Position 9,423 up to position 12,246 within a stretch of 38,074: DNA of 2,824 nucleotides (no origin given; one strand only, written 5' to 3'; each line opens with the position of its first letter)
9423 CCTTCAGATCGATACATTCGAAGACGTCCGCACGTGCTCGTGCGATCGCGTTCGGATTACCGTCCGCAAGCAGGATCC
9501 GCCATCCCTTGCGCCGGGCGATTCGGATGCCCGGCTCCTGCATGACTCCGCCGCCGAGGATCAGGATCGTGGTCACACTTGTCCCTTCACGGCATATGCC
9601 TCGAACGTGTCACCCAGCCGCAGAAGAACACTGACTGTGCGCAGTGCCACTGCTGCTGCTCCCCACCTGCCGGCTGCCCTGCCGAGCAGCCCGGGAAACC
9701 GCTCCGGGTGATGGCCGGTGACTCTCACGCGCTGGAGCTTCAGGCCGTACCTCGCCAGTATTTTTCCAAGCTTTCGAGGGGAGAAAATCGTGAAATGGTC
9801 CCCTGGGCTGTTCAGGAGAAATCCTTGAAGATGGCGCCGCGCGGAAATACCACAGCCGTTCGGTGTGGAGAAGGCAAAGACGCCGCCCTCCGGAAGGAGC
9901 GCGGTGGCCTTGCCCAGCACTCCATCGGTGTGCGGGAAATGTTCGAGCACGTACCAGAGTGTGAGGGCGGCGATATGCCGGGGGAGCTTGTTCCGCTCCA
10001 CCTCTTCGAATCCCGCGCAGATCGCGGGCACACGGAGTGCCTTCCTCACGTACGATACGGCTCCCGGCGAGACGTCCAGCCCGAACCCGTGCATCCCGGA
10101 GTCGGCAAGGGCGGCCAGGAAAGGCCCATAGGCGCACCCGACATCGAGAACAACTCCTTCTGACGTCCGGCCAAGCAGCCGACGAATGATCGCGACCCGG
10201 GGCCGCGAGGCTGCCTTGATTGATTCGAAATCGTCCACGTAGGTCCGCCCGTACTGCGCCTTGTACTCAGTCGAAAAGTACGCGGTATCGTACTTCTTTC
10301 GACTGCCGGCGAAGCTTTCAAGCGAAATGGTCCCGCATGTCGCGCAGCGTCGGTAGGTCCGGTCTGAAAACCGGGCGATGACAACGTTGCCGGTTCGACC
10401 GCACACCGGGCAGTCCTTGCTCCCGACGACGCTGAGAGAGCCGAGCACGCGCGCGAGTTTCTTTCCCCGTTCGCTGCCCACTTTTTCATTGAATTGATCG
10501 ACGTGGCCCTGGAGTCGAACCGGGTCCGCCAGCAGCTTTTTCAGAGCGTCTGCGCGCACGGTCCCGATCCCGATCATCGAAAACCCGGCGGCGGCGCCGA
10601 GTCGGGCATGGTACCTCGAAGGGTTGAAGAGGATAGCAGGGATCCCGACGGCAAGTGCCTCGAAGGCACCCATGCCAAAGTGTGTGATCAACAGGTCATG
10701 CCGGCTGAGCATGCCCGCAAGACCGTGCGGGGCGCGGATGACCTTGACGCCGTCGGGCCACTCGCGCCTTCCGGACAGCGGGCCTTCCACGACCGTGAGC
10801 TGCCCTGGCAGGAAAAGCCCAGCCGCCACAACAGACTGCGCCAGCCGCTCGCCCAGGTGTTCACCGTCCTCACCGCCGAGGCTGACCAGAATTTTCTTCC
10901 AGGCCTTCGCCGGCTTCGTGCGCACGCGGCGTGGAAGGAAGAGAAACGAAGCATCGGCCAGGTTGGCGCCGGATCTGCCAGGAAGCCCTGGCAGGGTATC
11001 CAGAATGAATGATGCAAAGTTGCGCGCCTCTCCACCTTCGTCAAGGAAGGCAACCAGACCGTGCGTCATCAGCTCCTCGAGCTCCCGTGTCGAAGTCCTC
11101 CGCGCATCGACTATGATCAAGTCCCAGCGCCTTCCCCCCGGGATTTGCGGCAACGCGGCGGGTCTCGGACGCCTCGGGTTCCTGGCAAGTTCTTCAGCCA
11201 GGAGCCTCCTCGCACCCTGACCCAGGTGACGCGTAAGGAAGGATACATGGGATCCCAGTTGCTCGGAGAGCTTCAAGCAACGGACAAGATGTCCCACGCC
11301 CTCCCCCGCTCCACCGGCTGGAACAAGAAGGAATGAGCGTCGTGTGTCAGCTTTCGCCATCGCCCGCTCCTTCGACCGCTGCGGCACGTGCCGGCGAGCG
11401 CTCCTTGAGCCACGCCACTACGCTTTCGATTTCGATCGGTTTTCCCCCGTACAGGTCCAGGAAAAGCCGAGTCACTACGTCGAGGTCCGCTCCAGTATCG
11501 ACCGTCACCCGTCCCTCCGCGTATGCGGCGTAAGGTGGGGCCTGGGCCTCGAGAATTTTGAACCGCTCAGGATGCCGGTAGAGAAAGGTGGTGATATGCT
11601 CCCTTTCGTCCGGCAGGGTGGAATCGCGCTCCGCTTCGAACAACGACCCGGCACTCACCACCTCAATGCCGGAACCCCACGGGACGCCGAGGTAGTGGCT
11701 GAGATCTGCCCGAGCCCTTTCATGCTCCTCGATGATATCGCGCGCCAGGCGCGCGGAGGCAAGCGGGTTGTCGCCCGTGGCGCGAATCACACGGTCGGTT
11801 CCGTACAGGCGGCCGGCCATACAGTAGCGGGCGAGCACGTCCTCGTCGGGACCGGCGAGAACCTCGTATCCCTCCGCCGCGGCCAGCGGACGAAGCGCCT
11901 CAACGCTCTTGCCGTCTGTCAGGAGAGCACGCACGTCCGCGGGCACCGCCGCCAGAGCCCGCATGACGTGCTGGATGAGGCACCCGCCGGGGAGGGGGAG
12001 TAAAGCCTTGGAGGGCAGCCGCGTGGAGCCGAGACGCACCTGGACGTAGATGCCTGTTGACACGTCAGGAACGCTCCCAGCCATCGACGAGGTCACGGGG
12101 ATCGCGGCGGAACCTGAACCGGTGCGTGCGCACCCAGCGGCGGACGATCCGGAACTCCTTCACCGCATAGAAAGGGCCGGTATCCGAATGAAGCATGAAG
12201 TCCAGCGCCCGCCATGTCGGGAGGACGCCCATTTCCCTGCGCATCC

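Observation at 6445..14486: Seven-gene overlap-coupled operon joining nucleotide-sugar/radical-SAM enzymes to a peptidoglycan amidase, directly upstream of flaA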

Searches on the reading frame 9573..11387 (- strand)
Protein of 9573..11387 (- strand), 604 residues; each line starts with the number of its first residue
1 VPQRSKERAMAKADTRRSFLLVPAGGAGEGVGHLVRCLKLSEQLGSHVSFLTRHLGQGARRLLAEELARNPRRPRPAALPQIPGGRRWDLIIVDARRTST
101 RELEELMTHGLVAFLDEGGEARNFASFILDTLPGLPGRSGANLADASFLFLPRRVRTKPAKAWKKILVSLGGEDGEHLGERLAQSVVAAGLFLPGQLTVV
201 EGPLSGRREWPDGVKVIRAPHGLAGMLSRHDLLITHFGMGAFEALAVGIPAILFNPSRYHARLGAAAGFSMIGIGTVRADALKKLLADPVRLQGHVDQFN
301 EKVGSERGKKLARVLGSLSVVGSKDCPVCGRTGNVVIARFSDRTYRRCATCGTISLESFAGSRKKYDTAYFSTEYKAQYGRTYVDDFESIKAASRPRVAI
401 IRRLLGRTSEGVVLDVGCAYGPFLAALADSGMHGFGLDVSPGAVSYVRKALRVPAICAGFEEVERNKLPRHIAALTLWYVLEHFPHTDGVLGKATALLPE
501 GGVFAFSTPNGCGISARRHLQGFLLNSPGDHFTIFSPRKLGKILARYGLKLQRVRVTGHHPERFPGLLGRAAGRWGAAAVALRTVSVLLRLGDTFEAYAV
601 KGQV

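Call 4: search_protein_families(library=pfam, proteins=[window:9573-11387:-], max_evalue=0.01)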
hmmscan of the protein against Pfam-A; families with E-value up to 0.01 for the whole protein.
window:9573-11387:- (604 aa): 5 families
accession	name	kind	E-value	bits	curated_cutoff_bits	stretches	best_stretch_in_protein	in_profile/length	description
PF13489.12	Methyltransf_23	-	7.1e-20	71.8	27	1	400-552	12-162/164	Methyltransferase domain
PF13649.12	Methyltransf_25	-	3.4e-07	31.3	27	1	413-502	1-97/97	Methyltransferase domain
PF08242.18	Methyltransf_12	-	9.4e-07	29.9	30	1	414-504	1-98/98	Methyltransferase domain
PF13847.12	Methyltransf_31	-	3.4e-06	27.2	27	1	409-510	3-113/145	Methyltransferase domain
PF08241.18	Methyltransf_11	-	3.9e-06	27.8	21.2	1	414-506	1-95/95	Methyltransferase domain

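Call 5: search_protein_families(library=ncbifam, proteins=[window:9573-11387:-], max_evalue=0.01)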
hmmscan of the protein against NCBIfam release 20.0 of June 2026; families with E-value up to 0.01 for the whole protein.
window:9573-11387:- (604 aa): 5 families
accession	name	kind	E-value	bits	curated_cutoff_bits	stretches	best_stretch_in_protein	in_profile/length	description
TIGR03590.1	PseG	equivalog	1.5e-05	24.8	153.55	0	24-55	8-42/280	UDP-2,4-diacetamido-2,4,6-trideoxy-beta-L-altropyranose hydrolase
TIGR01983.1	UbiG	equivalog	4.7e-05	22.8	102.95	1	410-510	50-155/228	bifunctional 2-polyprenyl-6-hydroxyphenol methylase/3-demethylubiquinol 3-O-methyltransferase UbiG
NF045667.1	MTase_DVU1556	equivalog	0.00017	21.1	155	1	404-507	17-120/213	DVU_1556 family methyltransferase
NF041255.1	mycofact_MftM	equivalog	0.00049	19.5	200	1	398-487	128-220/289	mycofactocin oligosaccharide methyltransferase MftM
NF043040.1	corrin_prot_MT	hypoth_equivalog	0.0071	15.8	180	0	409-452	41-84/216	corrinoid protein-associated methyltransferase CpaM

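Call 37: search_solved_structures(query=window:9573-11360:-, max_evalue=1, show_alignments=2)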
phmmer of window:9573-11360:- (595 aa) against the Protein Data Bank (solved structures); distinct sequences matched with E-value up to 1: 29.
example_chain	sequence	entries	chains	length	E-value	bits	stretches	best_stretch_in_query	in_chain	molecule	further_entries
4e2x_A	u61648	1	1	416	5.4e-07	31.6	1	402-573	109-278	TcaB9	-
3ndi_A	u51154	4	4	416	5.9e-07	31.5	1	402-573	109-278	Methyltransferase | TcaB9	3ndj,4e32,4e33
4e31_A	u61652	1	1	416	6e-07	31.4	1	402-573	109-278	TcaB9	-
4e2y_A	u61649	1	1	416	1e-06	30.7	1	402-573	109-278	TcaB9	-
4e2z_A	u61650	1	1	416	4.8e-06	28.5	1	402-573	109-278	TcaB9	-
4e2w_A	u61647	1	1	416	5e-06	28.4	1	402-573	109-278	TcaB9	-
4e30_A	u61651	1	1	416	8.4e-06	27.7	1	402-573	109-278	TcaB9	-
5t64_A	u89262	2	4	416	2.6e-05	26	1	392-565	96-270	Sugar 3-C-methyl transferase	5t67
5t6b_A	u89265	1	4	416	7.5e-05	24.5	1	401-565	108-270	Sugar 3-C-methyl transferase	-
3e8s_A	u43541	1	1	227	0.00058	21.6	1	389-496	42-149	Putative SAM Dependent Methyltransferase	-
7bgg_A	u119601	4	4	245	0.0027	19.4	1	390-453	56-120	heterocyclic toxin methyltransferase (Rv0560c) | 2-heptyl-1-hydroxyquinolin-4(1H)-one methyltransferase | Uncharacterized protein Rv0560c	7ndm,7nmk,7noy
4kdr_A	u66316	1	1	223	0.0027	19.4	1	385-506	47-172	3-demethylubiquinone-9 3-methyltransferase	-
5dpm_A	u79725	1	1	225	0.0028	19.4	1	385-506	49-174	Ubiquinone biosynthesis O-methyltransferase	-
3cc8_A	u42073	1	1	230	0.0038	18.9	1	403-508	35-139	Putative methyltransferase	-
4kdc_A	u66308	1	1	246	0.0053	18.4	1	385-506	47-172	3-demethylubiquinone-9 3-methyltransferase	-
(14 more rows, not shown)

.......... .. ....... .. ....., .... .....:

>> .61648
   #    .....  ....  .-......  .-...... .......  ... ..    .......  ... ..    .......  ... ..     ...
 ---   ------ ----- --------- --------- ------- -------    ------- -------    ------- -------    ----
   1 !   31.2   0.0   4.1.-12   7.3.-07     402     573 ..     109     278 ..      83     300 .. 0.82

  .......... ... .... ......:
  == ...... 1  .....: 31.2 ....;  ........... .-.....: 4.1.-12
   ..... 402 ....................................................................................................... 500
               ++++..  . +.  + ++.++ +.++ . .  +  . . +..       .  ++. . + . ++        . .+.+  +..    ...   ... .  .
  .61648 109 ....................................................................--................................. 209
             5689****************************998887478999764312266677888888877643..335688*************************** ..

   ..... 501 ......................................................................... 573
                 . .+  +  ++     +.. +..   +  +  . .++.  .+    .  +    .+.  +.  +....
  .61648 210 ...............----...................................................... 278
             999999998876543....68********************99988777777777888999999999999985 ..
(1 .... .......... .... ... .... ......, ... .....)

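Call 51: search_solved_structures(query=A4, max_evalue=1, show_alignments=0)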
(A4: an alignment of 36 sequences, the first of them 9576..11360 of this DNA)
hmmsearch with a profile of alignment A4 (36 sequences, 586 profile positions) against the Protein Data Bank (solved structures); distinct sequences matched with E-value up to 1: 134 (the best 60 are shown).
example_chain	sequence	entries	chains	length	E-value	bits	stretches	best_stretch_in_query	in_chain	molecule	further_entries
3cc8_A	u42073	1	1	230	3.5e-12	48.8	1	388-496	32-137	Putative methyltransferase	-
5t64_A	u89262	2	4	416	1.3e-11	47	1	326-542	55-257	Sugar 3-C-methyl transferase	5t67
5t6b_A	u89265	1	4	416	2.9e-11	45.8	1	388-542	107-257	Sugar 3-C-methyl transferase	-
3ndi_A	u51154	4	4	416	7.4e-11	44.5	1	388-546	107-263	Methyltransferase | TcaB9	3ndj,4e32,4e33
4e2y_A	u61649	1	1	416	8e-11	44.4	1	388-546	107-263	TcaB9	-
4e31_A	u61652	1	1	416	8.7e-11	44.2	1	388-546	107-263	TcaB9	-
4e2x_A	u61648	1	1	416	9e-11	44.2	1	388-546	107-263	TcaB9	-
4kdr_A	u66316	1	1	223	1.4e-10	43.6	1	369-496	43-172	3-demethylubiquinone-9 3-methyltransferase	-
5dpm_A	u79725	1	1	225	1.4e-10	43.6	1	369-496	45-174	Ubiquinone biosynthesis O-methyltransferase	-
4kdc_A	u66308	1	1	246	6.5e-10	41.4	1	369-496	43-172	3-demethylubiquinone-9 3-methyltransferase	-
4e2z_A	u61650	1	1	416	2.1e-09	39.6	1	388-546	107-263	TcaB9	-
9rfr_A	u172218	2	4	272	3.9e-09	38.8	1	387-487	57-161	Ubiquinone biosynthesis O-methyltransferase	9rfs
1ve3_A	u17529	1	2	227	4.1e-09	38.7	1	372-485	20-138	hypothetical protein PH0226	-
4e2w_A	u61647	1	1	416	4.4e-09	38.6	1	388-546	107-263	TcaB9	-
4e30_A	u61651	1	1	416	4.8e-09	38.5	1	388-546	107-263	TcaB9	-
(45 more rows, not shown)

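Call 52: search_protein_families(library=ncbifam, alignment_id=A4, max_evalue=0.01)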
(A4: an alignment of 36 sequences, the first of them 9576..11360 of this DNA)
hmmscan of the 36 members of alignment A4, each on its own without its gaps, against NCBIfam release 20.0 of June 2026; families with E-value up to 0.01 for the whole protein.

A. member 1, window:9576-11360:- (595 aa): 5 families
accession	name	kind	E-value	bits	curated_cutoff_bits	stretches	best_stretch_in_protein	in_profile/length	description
TIGR03590.1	PseG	equivalog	1.4e-05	24.8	153.55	0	15-46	8-42/280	UDP-2,4-diacetamido-2,4,6-trideoxy-beta-L-altropyranose hydrolase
TIGR01983.1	UbiG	equivalog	4.6e-05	22.8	102.95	1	401-501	50-155/228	bifunctional 2-polyprenyl-6-hydroxyphenol methylase/3-demethylubiquinol 3-O-methyltransferase UbiG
NF045667.1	MTase_DVU1556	equivalog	0.00017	21.1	155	1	395-498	17-120/213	DVU_1556 family methyltransferase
NF041255.1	mycofact_MftM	equivalog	0.00048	19.5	200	1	389-478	128-220/289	mycofactocin oligosaccharide methyltransferase MftM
NF043040.1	corrin_prot_MT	hypoth_equivalog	0.0069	15.8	180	0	400-443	41-84/216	corrinoid protein-associated methyltransferase CpaM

B. families by the number of members that match (of 36 scanned): 32 families (the first 25 are shown)
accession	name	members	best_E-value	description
TIGR01983.1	UbiG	35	1.2e-13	bifunctional 2-polyprenyl-6-hydroxyphenol methylase/3-demethylubiquinol 3-O-methyltransferase UbiG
NF045667.1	MTase_DVU1556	30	4e-07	DVU_1556 family methyltransferase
TIGR03590.1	PseG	26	1.5e-12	UDP-2,4-diacetamido-2,4,6-trideoxy-beta-L-altropyranose hydrolase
NF043040.1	corrin_prot_MT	20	2e-07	corrinoid protein-associated methyltransferase CpaM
TIGR02072.1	BioC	19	6.4e-09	malonyl-ACP O-methyltransferase BioC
NF008686.0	PRK11705.1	15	9.9e-09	cyclopropane fatty acyl phospholipid synthase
TIGR04345.1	ovoA_Cterm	15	7.4e-06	putative 4-mercaptohistidine N1-methyltransferase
NF041255.1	mycofact_MftM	12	3.1e-07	mycofactocin oligosaccharide methyltransferase MftM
TIGR02021.1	BchM-ChlM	7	6e-09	magnesium protoporphyrin IX methyltransferase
NF000466.2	16S_rRNA_Rmt_gen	7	0.00011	Rmt family 16S rRNA (guanine(1405)-N(7))-methyltransferase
NF001244.0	PRK00216.1-5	5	1.1e-05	bifunctional demethylmenaquinone methyltransferase/2-methoxy-6-polyprenyl-1,4-benzoquinol methylase UbiE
TIGR02081.1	metW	5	3.6e-05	methionine biosynthesis protein MetW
NF041650.1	nod_mtase_NodS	4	0.00022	nodulation methyltransferase NodS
TIGR01934.1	MenG_MenH_UbiE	3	0.0003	ubiquinone/menaquinone biosynthesis methyltransferase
NF008300.0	PRK11088.1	2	8e-06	23S rRNA (guanine(745)-N(1))-methyltransferase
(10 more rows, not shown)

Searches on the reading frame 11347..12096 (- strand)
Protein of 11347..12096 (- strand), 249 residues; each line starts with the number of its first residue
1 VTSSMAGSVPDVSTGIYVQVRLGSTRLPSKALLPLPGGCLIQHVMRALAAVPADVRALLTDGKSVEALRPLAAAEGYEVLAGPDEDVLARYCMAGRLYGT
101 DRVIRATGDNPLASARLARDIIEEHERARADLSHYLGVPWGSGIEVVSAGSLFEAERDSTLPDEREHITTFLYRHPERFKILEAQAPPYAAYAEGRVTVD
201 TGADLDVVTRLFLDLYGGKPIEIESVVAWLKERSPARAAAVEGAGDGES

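Call 4: search_protein_families(library=pfam, proteins=[window:11347-12096:-], max_evalue=0.01)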
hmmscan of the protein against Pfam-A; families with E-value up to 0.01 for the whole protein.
window:11347-12096:- (249 aa): 2 families
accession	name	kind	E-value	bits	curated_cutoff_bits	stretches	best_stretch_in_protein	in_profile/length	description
PF02348.25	CTP_transf_3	-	2.3e-17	64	22.6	1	18-190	4-181/217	Cytidylyltransferase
PF12804.13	NTP_transf_3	-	1.2e-06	29.2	27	1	21-131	11-117/160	MobA-like NTP transferase domain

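Call 5: search_protein_families(library=ncbifam, proteins=[window:11347-12096:-], max_evalue=0.01)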
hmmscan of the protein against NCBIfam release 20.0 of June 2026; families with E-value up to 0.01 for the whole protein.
window:11347-12096:- (249 aa): 6 families
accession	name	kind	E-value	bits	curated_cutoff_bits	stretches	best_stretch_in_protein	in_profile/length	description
NF009905.0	PRK13368.1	subfamily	3.4e-07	29.9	255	1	19-125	8-114/243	3-deoxy-manno-octulosonate cytidylyltransferase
NF003952.0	PRK05450.1-5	subfamily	1.4e-05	24.3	193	1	20-128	9-119/250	3-deoxy-manno-octulosonate cytidylyltransferase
NF003948.0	PRK05450.1-1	equivalog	0.00019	20.7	281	1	16-84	8-74/248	3-deoxy-manno-octulosonate cytidylyltransferase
TIGR04321.1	spiroSPASM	subfamily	0.0011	17.7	250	1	93-181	82-173/510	spiro-SPASM protein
NF003950.0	PRK05450.1-3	subfamily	0.0014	18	234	1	17-127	6-119/248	3-deoxy-manno-octulosonate cytidylyltransferase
TIGR00466.1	kdsB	equivalog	0.009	15.4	155.2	0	16-127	5-118/241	3-deoxy-manno-octulosonate cytidylyltransferase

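Call 67: search_protein_families(library=ncbifam, alignment_id=A6, max_evalue=0.01)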
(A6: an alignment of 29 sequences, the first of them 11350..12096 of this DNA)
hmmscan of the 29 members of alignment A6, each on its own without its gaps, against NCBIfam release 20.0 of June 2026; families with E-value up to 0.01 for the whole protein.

A. member 1, window:11350-12096:- (249 aa): 6 families
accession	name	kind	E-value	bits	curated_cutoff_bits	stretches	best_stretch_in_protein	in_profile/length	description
NF009905.0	PRK13368.1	subfamily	3.4e-07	29.9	255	1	19-125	8-114/243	3-deoxy-manno-octulosonate cytidylyltransferase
NF003952.0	PRK05450.1-5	subfamily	1.4e-05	24.3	193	1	20-128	9-119/250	3-deoxy-manno-octulosonate cytidylyltransferase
NF003948.0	PRK05450.1-1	equivalog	0.00019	20.7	281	1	16-84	8-74/248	3-deoxy-manno-octulosonate cytidylyltransferase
TIGR04321.1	spiroSPASM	subfamily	0.0011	17.7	250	1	93-181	82-173/510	spiro-SPASM protein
NF003950.0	PRK05450.1-3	subfamily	0.0014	18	234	1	17-127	6-119/248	3-deoxy-manno-octulosonate cytidylyltransferase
TIGR00466.1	kdsB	equivalog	0.009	15.4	155.2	0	16-127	5-118/241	3-deoxy-manno-octulosonate cytidylyltransferase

B. families by the number of members that match (of 29 scanned): 15 families
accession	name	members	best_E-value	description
NF009905.0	PRK13368.1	29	5.2e-14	3-deoxy-manno-octulosonate cytidylyltransferase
NF003952.0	PRK05450.1-5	29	1.2e-13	3-deoxy-manno-octulosonate cytidylyltransferase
NF003948.0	PRK05450.1-1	27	1.8e-10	3-deoxy-manno-octulosonate cytidylyltransferase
NF003950.0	PRK05450.1-3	24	3.3e-07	3-deoxy-manno-octulosonate cytidylyltransferase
TIGR00466.1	kdsB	20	1.5e-10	3-deoxy-manno-octulosonate cytidylyltransferase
TIGR04321.1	spiroSPASM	14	9e-08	spiro-SPASM protein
TIGR03584.1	PseF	3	3e-07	pseudaminic acid cytidylyltransferase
TIGR03310.1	matur_MocA_YgfJ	3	5.4e-05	molybdenum cofactor cytidylyltransferase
NF011056.0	PRK14489.1-1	3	0.00056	bifunctional molybdenum cofactor guanylyltransferase MobA/molybdopterin-guanine dinucleotide biosynthesis adaptor protein MobB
TIGR02665.1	molyb_mobA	2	0.00053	molybdenum cofactor guanylyltransferase MobA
NF005464.0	PRK07060.1-1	1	0.0036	short chain dehydrogenase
NF053639.1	Mfer334_fam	1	0.0047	pseudomurein biosynthesis protein PmurB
NF002741.0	PRK02726.1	1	0.0059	molybdenum cofactor guanylyltransferase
NF010933.0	PRK14353.1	1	0.009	bifunctional UDP-N-acetylglucosamine diphosphorylase/glucosamine-1-phosphate N-acetyltransferase GlmU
NF010934.1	PRK14354.1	1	0.0099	bifunctional UDP-N-acetylglucosamine diphosphorylase/glucosamine-1-phosphate N-acetyltransferase GlmU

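Call 68: search_solved_structures(query=A6, max_evalue=0.01)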
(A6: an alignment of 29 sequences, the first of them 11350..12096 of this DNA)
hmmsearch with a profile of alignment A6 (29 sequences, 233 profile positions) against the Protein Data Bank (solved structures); distinct sequences matched with E-value up to 0.01: 14.
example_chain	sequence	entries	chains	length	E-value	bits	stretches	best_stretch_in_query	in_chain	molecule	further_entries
6oew_A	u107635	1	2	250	2.6e-40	141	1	4-227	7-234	Cytidylyltransferase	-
3tqd_A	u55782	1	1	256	1.8e-11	46.7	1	4-120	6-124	3-deoxy-manno-octulosonate cytidylyltransferase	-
3duv_A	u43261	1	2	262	3.4e-11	45.7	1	7-120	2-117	3-deoxy-manno-octulosonate cytidylyltransferase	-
8ees_A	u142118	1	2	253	3.5e-11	45.7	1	5-123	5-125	3-deoxy-manno-octulosonate cytidylyltransferase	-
1vh3_A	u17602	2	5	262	4.8e-11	45.2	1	7-120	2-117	3-deoxy-manno-octulosonate cytidylyltransferase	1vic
3k8d_A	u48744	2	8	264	5.4e-11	45.1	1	4-126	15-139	3-deoxy-manno-octulosonate cytidylyltransferase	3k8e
2y6p_A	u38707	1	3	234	8e-11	44.5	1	7-121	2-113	3-DEOXY-MANNO-OCTULOSONATE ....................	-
1vh1_A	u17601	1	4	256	9.4e-11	44.3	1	7-126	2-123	3-deoxy-manno-octulosonate cytidylyltransferase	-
3jtj_A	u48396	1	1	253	1.4e-10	43.7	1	6-121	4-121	3-deoxy-manno-octulosonate cytidylyltransferase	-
3oam_A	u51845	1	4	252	3.8e-10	42.3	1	7-119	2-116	3-deoxy-manno-octulosonate cytidylyltransferase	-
1gq9_A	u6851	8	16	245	3.6e-08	35.8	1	8-120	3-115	3-DEOXY-MANNO-OCTULOSONATE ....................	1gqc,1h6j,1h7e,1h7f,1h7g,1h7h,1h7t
3pol_A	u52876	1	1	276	3.7e-08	35.8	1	6-120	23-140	3-deoxy-manno-octulosonate cytidylyltransferase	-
4fcu_A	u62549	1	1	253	8.5e-08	34.6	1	9-120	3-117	3-deoxy-manno-octulosonate cytidylyltransferase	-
4xwi_A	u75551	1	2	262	1.2e-07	34.2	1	4-119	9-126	3-deoxy-manno-octulosonate cytidylyltransferase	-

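Call 90: search_solved_structures(query=window:11350-12096:-, max_evalue=0.00001, show_alignments=1)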
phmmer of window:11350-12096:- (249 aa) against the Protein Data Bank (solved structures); distinct sequences matched with E-value up to 0.00001: 1.
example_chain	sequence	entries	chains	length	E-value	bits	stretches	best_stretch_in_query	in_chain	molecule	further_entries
6oew_A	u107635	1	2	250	2.6e-17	66.6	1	13-208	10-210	Cytidylyltransferase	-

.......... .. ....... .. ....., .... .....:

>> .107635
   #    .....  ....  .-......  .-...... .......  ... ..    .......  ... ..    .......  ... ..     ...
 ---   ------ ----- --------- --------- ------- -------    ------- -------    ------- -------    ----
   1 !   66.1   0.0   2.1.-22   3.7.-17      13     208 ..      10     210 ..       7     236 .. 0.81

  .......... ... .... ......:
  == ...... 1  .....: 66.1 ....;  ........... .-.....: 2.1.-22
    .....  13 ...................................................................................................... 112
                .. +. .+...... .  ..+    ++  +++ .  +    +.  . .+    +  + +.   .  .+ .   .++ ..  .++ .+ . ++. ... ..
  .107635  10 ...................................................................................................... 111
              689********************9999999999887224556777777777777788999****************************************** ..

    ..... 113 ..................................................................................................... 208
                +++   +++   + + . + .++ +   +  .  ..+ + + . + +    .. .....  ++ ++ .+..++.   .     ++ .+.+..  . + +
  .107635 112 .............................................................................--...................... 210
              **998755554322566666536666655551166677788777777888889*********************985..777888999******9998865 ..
